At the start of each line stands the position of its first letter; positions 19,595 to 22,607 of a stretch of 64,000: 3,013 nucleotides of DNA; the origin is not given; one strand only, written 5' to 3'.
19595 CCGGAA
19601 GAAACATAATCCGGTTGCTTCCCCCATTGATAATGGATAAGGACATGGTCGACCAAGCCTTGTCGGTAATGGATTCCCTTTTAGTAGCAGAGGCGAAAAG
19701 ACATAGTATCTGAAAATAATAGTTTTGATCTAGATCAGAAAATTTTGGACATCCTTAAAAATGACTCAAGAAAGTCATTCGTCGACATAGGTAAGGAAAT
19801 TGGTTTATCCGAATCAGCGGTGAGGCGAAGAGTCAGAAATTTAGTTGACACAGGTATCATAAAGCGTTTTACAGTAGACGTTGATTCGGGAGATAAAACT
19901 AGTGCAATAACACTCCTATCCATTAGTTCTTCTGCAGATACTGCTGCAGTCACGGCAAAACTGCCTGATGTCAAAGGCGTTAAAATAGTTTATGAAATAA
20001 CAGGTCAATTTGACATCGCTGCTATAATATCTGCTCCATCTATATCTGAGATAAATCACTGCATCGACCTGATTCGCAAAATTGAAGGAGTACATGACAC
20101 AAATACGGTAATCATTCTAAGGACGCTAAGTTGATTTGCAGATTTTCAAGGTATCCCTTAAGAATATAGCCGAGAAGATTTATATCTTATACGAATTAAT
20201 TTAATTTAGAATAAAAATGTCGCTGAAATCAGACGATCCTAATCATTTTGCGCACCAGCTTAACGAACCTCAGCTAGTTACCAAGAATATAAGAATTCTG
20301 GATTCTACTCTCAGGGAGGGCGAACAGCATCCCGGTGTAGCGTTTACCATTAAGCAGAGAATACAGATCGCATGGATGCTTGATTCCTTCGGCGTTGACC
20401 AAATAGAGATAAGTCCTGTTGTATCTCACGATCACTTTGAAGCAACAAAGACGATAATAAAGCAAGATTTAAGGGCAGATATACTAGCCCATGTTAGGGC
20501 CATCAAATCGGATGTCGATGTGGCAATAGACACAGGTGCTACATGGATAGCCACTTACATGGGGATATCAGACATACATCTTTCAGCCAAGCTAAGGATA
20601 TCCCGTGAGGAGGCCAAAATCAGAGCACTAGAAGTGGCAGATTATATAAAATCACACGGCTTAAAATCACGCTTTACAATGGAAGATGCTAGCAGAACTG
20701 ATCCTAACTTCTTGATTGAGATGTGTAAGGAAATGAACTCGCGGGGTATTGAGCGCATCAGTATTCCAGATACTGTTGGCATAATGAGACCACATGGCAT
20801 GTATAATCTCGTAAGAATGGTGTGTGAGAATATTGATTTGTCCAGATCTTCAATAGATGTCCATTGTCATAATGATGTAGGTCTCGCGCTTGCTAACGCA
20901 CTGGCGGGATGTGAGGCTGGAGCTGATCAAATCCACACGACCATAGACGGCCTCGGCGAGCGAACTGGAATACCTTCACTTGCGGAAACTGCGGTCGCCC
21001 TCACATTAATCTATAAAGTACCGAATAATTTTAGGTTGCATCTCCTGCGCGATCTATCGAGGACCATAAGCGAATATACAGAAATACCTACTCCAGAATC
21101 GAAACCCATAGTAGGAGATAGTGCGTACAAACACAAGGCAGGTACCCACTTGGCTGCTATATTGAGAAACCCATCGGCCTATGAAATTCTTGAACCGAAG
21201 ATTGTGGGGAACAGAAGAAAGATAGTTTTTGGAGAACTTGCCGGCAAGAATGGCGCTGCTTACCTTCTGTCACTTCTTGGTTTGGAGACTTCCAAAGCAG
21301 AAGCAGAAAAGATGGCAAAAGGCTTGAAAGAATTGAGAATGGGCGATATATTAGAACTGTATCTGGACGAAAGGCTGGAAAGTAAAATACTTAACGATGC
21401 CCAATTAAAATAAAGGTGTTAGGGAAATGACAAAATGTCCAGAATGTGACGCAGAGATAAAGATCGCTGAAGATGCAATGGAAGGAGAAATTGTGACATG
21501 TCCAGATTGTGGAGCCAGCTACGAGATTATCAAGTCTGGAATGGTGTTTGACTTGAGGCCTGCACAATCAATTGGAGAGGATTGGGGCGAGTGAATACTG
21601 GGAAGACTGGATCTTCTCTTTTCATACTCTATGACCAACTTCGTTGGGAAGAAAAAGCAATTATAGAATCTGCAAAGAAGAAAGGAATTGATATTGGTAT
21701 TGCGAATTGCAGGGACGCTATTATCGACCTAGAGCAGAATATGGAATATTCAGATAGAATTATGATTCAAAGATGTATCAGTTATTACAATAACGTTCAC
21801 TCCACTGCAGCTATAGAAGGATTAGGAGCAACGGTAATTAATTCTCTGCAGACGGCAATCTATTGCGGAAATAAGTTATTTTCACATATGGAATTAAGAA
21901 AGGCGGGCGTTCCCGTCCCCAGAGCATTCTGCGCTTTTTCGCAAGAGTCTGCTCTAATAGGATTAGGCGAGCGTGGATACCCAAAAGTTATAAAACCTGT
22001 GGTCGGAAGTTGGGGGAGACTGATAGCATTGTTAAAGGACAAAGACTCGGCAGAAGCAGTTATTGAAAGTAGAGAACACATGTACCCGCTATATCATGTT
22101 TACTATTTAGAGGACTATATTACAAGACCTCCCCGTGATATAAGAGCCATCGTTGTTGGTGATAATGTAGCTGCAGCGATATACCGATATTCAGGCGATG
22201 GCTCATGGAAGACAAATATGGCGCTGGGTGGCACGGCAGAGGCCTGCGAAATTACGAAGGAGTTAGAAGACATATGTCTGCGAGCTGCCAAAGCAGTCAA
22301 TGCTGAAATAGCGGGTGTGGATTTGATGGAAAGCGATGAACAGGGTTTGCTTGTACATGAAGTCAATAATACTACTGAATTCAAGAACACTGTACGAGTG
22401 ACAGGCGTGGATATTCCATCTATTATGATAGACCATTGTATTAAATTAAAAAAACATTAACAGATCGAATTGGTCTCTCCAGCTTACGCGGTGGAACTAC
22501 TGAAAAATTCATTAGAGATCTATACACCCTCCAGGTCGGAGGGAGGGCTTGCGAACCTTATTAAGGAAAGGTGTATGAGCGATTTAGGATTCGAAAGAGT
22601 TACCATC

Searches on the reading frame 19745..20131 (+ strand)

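Call 63: search_protein_families(library=pfam, proteins=[window:19745-20131:+], max_evalue=0.0001)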
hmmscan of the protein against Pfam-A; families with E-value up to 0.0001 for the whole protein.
window:19745-20131:+ (129 aa): 3 families
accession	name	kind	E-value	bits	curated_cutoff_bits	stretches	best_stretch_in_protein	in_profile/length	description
PF01037.27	AsnC_trans_reg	-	1.2e-10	41.5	25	1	65-127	10-73/73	Lrp/AsnC ligand binding domain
PF13404.12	HTH_AsnC-type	-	2e-09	37.6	27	1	2-33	10-41/42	AsnC-type helix-turn-helix domain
PF13412.12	HTH_24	-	2.3e-09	37.1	21.9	1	2-40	10-48/48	Winged helix-turn-helix DNA-binding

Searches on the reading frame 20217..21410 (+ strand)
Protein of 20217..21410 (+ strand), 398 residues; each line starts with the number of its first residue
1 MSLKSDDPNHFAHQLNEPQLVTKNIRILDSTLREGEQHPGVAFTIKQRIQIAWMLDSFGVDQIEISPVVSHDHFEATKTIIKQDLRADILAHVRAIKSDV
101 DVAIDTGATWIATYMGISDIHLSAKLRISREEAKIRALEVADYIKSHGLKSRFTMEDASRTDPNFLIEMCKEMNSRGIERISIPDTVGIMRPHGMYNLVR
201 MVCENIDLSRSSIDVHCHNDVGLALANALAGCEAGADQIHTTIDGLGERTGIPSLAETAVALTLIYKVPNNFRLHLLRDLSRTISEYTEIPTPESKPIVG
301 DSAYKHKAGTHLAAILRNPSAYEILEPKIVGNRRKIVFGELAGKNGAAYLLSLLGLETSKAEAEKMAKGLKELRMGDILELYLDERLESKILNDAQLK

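Call 3: search_protein_families(library=pfam, proteins=[window:20217-21410:+], max_evalue=0.01)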
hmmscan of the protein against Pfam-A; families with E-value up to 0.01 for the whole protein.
window:20217-21410:+ (398 aa): 2 families
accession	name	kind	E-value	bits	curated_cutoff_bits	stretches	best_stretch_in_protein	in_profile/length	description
PF00682.25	HMGL-like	-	8.7e-74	248.6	29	1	25-284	2-260/260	HMGL-like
PF22617.1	HCS_D2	-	4.2e-18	65.9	27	1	298-373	1-77/82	Homocitrate synthase post-HMGL domain-like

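Call 4: search_protein_families(library=ncbifam, proteins=[window:20217-21410:+], max_evalue=0.001)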
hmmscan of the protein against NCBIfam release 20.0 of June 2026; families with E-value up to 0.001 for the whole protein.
window:20217-21410:+ (398 aa): 28 families (the best 25 are shown)
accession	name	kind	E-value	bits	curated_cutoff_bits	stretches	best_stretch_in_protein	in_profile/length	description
NF002085.0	PRK00915.1-2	subfamily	5.6e-122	408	517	1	20-375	9-362/504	2-isopropylmalate synthase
TIGR02146.1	LysS_fung_arch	equivalog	2.2e-109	365.9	413.55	1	27-371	1-343/344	homocitrate synthase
TIGR02090.1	LEU1_arch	subfamily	1.7e-107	359.7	484.75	1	25-374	1-348/363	isopropylmalate/citramalate/homocitrate synthases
NF041069.1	IPMS_Sufob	equivalog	1.9e-98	330.2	600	1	25-373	1-349/371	isopropylmalate synthase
TIGR02660.1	nifV_homocitr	equivalog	5.7e-85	285.8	462.9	1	25-372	2-347/365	homocitrate synthase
NF002086.0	PRK00915.1-3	equivalog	2.9e-80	270.2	532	1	22-373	4-365/516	2-isopropylmalate synthase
NF002088.0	PRK00915.1-5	equivalog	1.8e-78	264.3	697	1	23-373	2-362/514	2-isopropylmalate synthase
TIGR00973.1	leuA_bact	equivalog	2.1e-76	257.4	598.7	1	25-391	2-376/494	2-isopropylmalate synthase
NF002087.0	PRK00915.1-4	equivalog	6.3e-69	232.8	729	1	23-373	5-366/516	2-isopropylmalate synthase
NF002084.0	PRK00915.1-1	equivalog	1.1e-62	212.2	748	1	23-360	3-350/523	2-isopropylmalate synthase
TIGR00977.1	citramal_synth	equivalog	3.4e-53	180.7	450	1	25-373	2-365/526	citramalate synthase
NF042434.1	IPMS_Lepto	equivalog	8.7e-43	146.7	500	1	23-372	4-368/374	2-isopropylmalate synthase LeuA2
NF042433.1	CitmalDyn_Leptosp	equivalog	2.2e-38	132.1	950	1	23-370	6-361/514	(R)-citramalate synthase CimA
NF006049.0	PRK08195.1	subfamily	1.7e-20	73.4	229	1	22-269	5-251/344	4-hyroxy-2-oxovalerate/4-hydroxy-2-oxopentanoic acid aldolase,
TIGR03217.1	4OH_2_O_val_ald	equivalog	1.7e-19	70.2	286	1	23-254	1-232/334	4-hydroxy-2-oxovalerate aldolase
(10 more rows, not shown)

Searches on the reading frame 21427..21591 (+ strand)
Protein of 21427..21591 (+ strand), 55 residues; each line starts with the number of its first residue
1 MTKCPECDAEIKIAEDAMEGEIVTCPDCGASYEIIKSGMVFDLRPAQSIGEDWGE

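Call 3: search_protein_families(library=pfam, proteins=[window:21427-21591:+], max_evalue=0.01)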
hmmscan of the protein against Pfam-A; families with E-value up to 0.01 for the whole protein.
window:21427-21591:+ (55 aa): 30 families (the best 25 are shown)
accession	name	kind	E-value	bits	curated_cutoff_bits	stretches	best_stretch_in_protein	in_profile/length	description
PF21344.3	Zn_ribbon_LysW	-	2.7e-15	56.2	27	1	3-38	2-37/46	Alpha-aminoadipate carrier protein LysW-like, globular domain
PF08271.17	Zn_Ribbon_TF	-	3.7e-07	30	29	1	3-30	2-27/43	TFIIB zinc-binding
PF13717.11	Zn_ribbon_4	-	1.8e-05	25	30.3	0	22-34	2-14/36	zinc-ribbon domain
PF13719.11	Zn_ribbon_5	-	8.3e-05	22.7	29.3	1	2-29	3-32/37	zinc-ribbon domain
PF13248.11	Zn_ribbon_3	-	0.00013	21.8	27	0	1-11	2-11/26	zinc-ribbon domain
PF14446.12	Prok-RING_1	-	0.00015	22.1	29.1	1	2-32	5-30/54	Prokaryotic RING finger family 1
PF02591.20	Zn_ribbon_9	-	0.00022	21.7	29.1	0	18-30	19-31/33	C4-type zinc ribbon domain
PF24441.1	DUF7560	-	0.00031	20.8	27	0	23-34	6-17/44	Family of unknown function (DUF7560)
PF10571.15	UPF0547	-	0.0005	20.6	29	0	3-14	2-13/26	Uncharacterised protein family UPF0547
PF13453.11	Zn_ribbon_TFIIB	-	0.00086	19.1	22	1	3-29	1-26/41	Transcription factor zinc-finger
PF07503.17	zf-HYPF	-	0.0009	19.5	23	1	4-35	2-34/34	HypF finger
PF14354.12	Lar_restr_allev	-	0.0012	19.5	28.6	1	3-31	5-36/58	Restriction alleviation protein Lar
PF23137.1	HVO_0758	-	0.0015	18.7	27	1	3-33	22-53/55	HVO_0758 mu-protein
PF19134.6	DUF5817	-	0.0017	18.7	31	1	4-34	6-33/57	Domain of unknown function (DUF5817)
PF01485.27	IBR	-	0.0023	18.4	24.3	1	1-32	18-51/65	IBR domain, a half RING-finger domain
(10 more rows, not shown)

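Call 4: search_protein_families(library=ncbifam, proteins=[window:21427-21591:+], max_evalue=0.001)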
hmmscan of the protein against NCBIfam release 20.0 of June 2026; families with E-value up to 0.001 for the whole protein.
window:21427-21591:+ (55 aa): 5 families
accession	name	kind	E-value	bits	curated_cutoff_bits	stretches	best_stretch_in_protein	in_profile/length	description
NF041070.1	carrier_LysW_Arch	domain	3.2e-24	84.7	75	1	2-55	3-57/57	alpha-aminoadipate/glutamate carrier protein LysW/ArgW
TIGR01206.1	lysW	equivalog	1.5e-10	40.8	53.2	1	3-55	4-54/54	lysine biosynthesis protein LysW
TIGR02098.1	MJ0042_CXXC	domain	6.1e-07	29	20.9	0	22-35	2-15/38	MJ0042-type zinc finger domain-containing protein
TIGR02605.1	CxxC_CxxC_SSSS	subfamily_domain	0.00023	21.1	31.3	1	3-39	7-46/52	FmdB family zinc ribbon protein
NF041795.1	Brz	equivalog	0.00084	19.7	100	0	3-13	7-17/60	transcriptional regulator Brz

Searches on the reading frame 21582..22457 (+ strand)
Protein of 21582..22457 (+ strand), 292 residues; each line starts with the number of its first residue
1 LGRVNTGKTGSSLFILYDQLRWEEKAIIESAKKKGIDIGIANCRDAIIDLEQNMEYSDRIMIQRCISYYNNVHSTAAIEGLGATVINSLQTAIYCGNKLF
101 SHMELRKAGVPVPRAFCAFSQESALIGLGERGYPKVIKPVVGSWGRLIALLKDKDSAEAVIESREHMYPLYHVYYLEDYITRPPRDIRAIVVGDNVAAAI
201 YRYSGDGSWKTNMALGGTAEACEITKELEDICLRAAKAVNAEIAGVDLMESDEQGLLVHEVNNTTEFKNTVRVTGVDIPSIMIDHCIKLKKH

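Call 3: search_protein_families(library=pfam, proteins=[window:21582-22457:+], max_evalue=0.01)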
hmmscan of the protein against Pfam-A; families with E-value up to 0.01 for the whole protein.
window:21582-22457:+ (292 aa): 6 families
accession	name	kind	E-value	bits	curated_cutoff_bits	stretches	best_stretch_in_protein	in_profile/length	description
PF08443.16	RimK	-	1.1e-30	107.1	21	1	97-284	3-186/188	RimK-like ATP-grasp domain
PF22626.3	LysX_preATP_grasp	-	4.2e-10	40.1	27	1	15-92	3-82/84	LysX preATP-grasp domain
PF02955.21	GSH-S_ATP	-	2.1e-07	31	23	1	135-248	34-151/175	Prokaryotic glutathione synthetase, ATP-grasp domain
PF02655.19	ATP-grasp_3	-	5.8e-06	26.9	23.2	1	95-262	1-154/160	ATP-grasp domain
PF02786.22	CPSase_L_D2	-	0.00073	19.6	19.8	1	103-211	7-119/211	Carbamoyl-phosphate synthase L chain, ATP binding domain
PF14397.11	ATPgrasp_ST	-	0.0063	16.2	31.4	0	86-160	10-88/278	Sugar-transfer associated ATP-grasp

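Call 4: search_protein_families(library=ncbifam, proteins=[window:21582-22457:+], max_evalue=0.001)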
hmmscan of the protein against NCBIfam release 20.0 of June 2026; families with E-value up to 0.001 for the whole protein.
window:21582-22457:+ (292 aa): 20 families
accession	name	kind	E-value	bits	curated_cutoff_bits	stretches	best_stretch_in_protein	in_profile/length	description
TIGR02144.1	LysX_arch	equivalog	2.1e-92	309.2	275.6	1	14-291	2-280/281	lysine biosynthesis protein LysX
TIGR00768.1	rimK_fam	subfamily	2.2e-81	273.2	143.4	1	13-285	2-275/276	RimK family alpha-L-glutamate ligase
NF040720.1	MptN_Meth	equivalog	1.8e-51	175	350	1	16-286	6-290/291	tetrahydromethanopterin:alpha-L-glutamate ligase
NF007764.0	PRK10446.1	equivalog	4.6e-26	91.8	331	1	64-285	67-285/300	30S ribosomal protein S6--L-glutamate ligase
TIGR04356.1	grasp_GAK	hypoth_equivalog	1.2e-19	70.5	300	1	71-288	73-285/287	GAK system ATP-grasp enzyme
TIGR04443.1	F420_CofF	equivalog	2.7e-14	52.9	300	1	76-288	71-280/283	coenzyme gamma-F420-2:alpha-L-glutamate ligase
TIGR02068.2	cya_phycin_syn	equivalog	6e-13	47.7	850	2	95-203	211-315/862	cyanophycin synthetase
NF010623.0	PRK14016.1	subfamily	1.7e-10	39.7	877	1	97-202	214-315/871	cyanophycin synthetase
NF006406.0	PRK08654.1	equivalog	1.8e-09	36.7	739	1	71-282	88-311/499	acetyl-CoA carboxylase biotin carboxylase subunit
NF003573.0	PRK05246.1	equivalog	5e-09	35.4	272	1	128-285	150-308/316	glutathione synthase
TIGR03103.1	trio_acet_GNAT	equivalog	7.4e-09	34.7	569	1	91-202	291-397/547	N-acetylglutaminylglutamine synthetase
NF004085.0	PRK05586.1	equivalog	3.7e-08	32.7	723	1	94-278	112-308/448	acetyl-CoA carboxylase biotin carboxylase subunit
NF006367.0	PRK08591.1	subfamily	1.1e-07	30.9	597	1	85-281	102-311/451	acetyl-CoA carboxylase biotin carboxylase subunit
TIGR01380.1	glut_syn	equivalog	3.1e-07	29.7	299.05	1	133-284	154-306/312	glutathione synthase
TIGR00514.1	accC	equivalog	8.1e-07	28.2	626.5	1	84-278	101-308/449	acetyl-CoA carboxylase biotin carboxylase subunit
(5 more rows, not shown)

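Call 26: search_solved_structures(query=window:21582-22457:+, show_alignments=4, max_evalue=1e-10)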
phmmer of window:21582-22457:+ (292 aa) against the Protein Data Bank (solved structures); distinct sequences matched with E-value up to 1e-10: 10.
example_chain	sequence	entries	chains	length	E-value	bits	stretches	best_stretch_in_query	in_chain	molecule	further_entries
3vpd_A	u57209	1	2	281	9.1e-57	195.7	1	13-284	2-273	Ribosomal protein S6 modification protein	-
1uc8_A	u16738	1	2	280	2.7e-52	181.1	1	13-285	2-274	lysine biosynthesis enzyme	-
1uc9_A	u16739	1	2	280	3e-51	177.6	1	13-285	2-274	lysine biosynthesis enzyme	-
5k2m_A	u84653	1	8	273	3.9e-50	174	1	15-291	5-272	RimK-related lysine biosynthesis protein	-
3vpb_A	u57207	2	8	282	3.5e-45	157.7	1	15-285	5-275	Putative acetylornithine deacetylase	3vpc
5zct_A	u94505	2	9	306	5.5e-23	84.9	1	64-283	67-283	Ribosomal protein S6--L-glutamate ligase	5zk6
4iwx_A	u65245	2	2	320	6.3e-23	84.7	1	64-283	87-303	Ribosomal protein S6 modification protein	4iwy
7qyr_A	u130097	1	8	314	2.5e-20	76.2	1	77-286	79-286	Probable alpha-L-glutamate ligase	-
7qys_A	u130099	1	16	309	1.4e-18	70.5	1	79-286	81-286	Probable alpha-L-glutamate ligase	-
5i47_A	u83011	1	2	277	1.2e-13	54.2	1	14-285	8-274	RimK domain protein ATP-grasp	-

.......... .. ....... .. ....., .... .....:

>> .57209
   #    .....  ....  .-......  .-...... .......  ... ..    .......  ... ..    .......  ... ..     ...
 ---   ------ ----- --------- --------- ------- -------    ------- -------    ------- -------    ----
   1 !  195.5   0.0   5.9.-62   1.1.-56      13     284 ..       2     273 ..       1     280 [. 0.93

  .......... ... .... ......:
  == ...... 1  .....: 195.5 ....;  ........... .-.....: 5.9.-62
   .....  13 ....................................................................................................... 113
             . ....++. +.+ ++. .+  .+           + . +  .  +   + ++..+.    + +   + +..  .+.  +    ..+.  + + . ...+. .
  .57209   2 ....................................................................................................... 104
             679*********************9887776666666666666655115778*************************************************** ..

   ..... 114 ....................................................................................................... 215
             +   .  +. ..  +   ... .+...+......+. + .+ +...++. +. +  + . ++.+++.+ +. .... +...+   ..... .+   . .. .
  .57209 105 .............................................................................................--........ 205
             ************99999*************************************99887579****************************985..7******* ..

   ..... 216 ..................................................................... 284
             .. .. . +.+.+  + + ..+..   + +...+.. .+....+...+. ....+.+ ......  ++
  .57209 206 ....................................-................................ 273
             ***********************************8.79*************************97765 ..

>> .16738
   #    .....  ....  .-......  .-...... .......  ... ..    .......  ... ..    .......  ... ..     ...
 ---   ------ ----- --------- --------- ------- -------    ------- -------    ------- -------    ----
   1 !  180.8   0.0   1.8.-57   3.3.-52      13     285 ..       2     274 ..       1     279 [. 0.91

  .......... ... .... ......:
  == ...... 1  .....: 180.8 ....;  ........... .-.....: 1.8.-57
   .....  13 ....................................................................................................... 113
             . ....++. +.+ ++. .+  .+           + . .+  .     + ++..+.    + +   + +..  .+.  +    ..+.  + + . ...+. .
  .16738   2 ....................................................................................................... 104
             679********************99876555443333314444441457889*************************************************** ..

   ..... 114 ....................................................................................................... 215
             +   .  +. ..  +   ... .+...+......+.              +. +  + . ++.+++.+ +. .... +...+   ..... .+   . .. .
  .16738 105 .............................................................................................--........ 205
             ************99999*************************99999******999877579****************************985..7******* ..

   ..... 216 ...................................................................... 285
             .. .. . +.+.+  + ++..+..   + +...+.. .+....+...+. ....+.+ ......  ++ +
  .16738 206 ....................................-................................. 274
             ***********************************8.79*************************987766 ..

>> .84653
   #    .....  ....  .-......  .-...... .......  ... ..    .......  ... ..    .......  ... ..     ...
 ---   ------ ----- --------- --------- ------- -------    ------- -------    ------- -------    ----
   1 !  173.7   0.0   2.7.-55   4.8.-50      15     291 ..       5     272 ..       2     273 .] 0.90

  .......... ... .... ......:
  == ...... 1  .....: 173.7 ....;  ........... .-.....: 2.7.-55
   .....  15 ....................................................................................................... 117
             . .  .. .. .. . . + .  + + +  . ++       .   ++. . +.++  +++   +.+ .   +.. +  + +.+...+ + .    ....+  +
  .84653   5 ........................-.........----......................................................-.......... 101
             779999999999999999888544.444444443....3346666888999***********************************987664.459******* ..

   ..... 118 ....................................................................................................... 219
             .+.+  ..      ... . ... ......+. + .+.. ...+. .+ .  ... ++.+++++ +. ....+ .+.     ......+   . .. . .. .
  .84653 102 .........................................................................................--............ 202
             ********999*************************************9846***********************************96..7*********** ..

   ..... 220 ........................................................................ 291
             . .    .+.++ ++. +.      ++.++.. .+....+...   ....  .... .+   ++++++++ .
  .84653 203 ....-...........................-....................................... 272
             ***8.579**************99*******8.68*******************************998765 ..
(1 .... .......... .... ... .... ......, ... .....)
